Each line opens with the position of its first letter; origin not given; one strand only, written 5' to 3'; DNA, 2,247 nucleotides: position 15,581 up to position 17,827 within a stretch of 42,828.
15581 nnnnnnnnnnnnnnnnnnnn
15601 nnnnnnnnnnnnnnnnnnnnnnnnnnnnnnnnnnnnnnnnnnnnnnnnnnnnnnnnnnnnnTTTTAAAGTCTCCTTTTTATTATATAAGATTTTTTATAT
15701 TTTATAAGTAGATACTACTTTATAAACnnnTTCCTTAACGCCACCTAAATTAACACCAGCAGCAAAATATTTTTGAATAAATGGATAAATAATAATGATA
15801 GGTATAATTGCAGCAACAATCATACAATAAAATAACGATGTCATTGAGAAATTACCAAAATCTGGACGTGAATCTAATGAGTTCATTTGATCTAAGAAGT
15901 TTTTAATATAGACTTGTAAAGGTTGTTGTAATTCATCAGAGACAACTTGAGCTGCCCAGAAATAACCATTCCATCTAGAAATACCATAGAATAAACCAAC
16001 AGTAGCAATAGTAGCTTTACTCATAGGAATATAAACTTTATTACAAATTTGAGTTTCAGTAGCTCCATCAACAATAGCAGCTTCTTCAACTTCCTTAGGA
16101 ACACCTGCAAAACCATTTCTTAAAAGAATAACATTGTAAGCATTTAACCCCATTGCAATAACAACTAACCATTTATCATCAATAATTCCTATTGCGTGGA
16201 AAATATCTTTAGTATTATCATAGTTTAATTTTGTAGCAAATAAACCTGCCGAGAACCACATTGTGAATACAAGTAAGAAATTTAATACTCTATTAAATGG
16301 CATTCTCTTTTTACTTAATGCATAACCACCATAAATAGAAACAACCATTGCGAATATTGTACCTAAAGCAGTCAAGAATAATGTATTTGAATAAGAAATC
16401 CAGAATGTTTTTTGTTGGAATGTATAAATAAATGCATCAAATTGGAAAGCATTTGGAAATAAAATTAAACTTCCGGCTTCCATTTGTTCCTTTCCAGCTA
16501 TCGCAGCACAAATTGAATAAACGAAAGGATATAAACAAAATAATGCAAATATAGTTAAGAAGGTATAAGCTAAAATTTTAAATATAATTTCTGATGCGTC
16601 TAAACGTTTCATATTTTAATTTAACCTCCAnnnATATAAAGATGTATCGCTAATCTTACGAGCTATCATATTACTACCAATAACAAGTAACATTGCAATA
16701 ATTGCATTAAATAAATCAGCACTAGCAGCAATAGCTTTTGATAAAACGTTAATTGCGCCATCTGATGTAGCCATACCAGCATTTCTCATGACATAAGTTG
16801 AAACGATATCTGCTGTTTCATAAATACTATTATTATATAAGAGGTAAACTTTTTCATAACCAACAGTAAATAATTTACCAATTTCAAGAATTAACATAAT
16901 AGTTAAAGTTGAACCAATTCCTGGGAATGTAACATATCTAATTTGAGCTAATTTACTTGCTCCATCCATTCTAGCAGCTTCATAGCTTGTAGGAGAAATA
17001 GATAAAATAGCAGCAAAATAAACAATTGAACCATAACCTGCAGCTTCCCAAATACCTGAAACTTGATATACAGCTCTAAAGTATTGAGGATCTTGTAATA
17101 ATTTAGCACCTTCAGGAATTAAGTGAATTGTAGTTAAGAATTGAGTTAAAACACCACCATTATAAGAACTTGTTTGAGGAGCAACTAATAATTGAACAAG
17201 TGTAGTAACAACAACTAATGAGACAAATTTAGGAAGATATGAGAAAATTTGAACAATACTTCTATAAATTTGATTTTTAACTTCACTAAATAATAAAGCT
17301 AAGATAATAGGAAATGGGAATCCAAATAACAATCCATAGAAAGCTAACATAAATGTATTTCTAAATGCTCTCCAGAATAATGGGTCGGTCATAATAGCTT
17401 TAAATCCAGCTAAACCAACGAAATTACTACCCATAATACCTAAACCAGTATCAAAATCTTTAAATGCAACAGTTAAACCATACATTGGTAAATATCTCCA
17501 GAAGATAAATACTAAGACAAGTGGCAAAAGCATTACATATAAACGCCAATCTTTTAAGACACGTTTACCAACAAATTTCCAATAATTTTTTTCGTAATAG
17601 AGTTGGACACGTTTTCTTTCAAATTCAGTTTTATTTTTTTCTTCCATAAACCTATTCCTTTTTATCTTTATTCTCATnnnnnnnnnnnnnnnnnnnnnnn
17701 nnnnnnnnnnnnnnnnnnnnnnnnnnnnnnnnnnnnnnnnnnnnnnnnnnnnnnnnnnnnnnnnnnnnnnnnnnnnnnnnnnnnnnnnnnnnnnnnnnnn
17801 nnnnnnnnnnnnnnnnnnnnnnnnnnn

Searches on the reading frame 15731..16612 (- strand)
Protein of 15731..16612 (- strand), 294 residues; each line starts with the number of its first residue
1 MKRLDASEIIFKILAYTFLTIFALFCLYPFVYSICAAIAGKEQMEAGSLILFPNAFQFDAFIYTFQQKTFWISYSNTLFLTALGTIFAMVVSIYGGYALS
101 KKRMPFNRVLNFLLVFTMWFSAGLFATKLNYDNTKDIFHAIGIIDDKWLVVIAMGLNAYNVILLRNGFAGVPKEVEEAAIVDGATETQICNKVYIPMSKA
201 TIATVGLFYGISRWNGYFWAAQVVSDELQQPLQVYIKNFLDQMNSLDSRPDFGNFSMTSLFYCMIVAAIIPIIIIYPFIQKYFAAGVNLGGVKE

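Call 11: search_protein_families(library=pfam, proteins=[window:15731-16612:-], max_evalue=0.0001)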
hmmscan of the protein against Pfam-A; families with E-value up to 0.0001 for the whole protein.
window:15731-16612:- (294 aa): 1 family
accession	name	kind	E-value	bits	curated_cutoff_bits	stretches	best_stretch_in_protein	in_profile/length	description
PF00528.27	BPD_transp_1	-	2.5e-12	47.3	26.4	1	112-287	35-182/184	Binding-protein-dependent transport system inner membrane component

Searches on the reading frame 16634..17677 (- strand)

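Call 11: search_protein_families(library=pfam, proteins=[window:16634-17677:-], max_evalue=0.0001)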
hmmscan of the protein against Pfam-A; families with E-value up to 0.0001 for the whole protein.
window:16634-17677:- (348 aa): 1 family
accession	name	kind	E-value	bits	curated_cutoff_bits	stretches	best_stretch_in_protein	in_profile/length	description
PF00528.27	BPD_transp_1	-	2.1e-09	37.8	26.4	1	119-270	1-122/184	Binding-protein-dependent transport system inner membrane component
